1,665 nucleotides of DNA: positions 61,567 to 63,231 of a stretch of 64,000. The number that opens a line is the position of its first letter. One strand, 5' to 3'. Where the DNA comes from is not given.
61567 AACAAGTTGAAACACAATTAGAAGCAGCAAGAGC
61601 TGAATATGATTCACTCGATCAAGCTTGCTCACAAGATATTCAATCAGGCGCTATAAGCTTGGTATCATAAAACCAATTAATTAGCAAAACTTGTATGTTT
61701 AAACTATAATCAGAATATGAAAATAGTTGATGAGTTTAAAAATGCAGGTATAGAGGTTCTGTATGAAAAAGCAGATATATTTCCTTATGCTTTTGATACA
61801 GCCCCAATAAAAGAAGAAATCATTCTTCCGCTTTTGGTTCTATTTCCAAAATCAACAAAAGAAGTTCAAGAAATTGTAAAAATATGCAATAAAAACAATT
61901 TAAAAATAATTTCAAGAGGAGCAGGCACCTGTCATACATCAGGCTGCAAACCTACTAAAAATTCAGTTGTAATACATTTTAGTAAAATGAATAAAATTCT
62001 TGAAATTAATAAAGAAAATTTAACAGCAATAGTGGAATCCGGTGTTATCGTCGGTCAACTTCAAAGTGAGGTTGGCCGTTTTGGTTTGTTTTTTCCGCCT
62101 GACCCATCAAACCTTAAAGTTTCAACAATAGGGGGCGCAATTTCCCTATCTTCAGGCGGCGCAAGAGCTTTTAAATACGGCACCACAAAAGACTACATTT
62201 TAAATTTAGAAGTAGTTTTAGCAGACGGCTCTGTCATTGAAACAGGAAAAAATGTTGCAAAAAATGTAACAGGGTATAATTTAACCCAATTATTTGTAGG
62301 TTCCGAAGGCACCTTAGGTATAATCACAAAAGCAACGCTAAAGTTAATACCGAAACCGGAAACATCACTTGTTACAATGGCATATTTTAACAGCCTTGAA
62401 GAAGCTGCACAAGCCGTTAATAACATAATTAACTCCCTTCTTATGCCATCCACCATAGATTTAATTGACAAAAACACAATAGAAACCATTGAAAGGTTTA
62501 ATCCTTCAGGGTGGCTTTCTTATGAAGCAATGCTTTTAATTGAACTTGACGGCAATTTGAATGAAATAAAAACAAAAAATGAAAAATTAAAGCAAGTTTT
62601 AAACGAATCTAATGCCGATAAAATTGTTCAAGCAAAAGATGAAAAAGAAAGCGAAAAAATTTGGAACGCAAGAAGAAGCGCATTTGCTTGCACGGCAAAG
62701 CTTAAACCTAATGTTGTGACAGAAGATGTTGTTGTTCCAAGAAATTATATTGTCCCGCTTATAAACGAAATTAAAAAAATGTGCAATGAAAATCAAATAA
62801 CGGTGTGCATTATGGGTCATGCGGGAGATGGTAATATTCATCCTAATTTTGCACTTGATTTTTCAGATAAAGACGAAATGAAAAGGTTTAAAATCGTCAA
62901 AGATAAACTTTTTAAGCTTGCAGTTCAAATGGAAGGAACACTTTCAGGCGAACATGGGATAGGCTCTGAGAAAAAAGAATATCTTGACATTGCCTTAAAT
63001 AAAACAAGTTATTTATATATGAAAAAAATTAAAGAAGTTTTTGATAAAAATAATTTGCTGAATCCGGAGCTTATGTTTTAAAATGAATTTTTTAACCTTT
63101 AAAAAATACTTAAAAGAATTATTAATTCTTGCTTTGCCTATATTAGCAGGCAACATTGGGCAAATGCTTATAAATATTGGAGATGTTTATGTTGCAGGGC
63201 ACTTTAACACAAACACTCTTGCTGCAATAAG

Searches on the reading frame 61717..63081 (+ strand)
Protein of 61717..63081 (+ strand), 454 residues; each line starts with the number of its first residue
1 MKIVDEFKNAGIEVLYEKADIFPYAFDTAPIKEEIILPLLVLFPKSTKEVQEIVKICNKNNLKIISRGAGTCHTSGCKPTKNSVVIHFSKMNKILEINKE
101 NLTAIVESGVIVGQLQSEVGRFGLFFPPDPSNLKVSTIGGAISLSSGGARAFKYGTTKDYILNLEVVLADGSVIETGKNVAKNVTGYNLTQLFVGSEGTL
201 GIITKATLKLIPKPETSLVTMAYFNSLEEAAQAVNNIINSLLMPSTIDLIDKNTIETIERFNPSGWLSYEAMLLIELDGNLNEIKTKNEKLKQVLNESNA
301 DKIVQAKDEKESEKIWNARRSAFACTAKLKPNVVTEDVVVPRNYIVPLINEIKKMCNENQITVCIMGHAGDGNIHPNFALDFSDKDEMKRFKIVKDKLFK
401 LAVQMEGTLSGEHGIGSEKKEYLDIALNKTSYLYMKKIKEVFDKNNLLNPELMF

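Call 12: search_protein_families(library=pfam, proteins=[window:61717-63081:+], max_evalue=0.01)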
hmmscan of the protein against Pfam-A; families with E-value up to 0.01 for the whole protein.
window:61717-63081:+ (454 aa): 2 families
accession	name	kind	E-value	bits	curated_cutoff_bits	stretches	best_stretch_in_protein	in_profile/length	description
PF02913.24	FAD-oxidase_C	-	6.4e-59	200.1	21.2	1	213-450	1-245/248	FAD linked oxidases, C-terminal domain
PF01565.28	FAD_binding_4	-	5.3e-40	136.8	26.4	1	38-177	1-139/139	FAD binding domain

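Call 13: search_protein_families(library=ncbifam, proteins=[window:61717-63081:+], max_evalue=0.01)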
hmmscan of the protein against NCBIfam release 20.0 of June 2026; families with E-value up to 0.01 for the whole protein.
window:61717-63081:+ (454 aa): 11 families
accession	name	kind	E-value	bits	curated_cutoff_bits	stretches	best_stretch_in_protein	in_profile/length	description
TIGR00387.1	glcD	equivalog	3.9e-137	457.5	567.9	1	41-450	1-411/413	glycolate oxidase subunit GlcD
NF008408.0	PRK11230.1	equivalog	7.8e-93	311.6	897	1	10-450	30-468/499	glycolate oxidase subunit GlcD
NF049975.1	2HglutDHaseYdiJ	equivalog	1.4e-57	195.3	1350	2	37-179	51-195/1018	D-2-hydroxyglutarate dehydrogenase YdiJ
NF008439.0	PRK11282.1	equivalog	2.8e-23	82.3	284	1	47-239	8-198/358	glycolate oxidase subunit GlcE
TIGR01678.1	FAD_lactone_ox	subfamily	6.7e-17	61.5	396.8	1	40-215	17-183/438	sugar 1,4-lactone oxidase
NF053785.1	DcplphribOxDprE1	equivalog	7.1e-16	58.4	500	1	44-221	21-190/449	decaprenylphosphoryl-beta-D-ribose oxidase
TIGR01677.1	pln_FAD_oxido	subfamily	2.9e-11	42.6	383.1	1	41-218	37-219/560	FAD-dependent oxidoreductase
TIGR01679.1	bact_FAD_ox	subfamily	2.4e-08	33.3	292.25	1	37-237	11-197/419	FAD-linked oxidoreductase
TIGR01676.1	GLDHase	equivalog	6.6e-08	31.8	458.25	1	42-228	66-241/541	L-galactonolactone dehydrogenase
NF041227.1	BagG_FevA2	exception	0.00016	20.5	850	1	43-214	51-211/455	bagremycin/ferroverdin biosynthesis FAD-dependent oxygenase BagG/FevA2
NF008387.0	PRK11183.1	equivalog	0.00024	19.8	391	1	39-123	46-134/570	D-lactate dehydrogenase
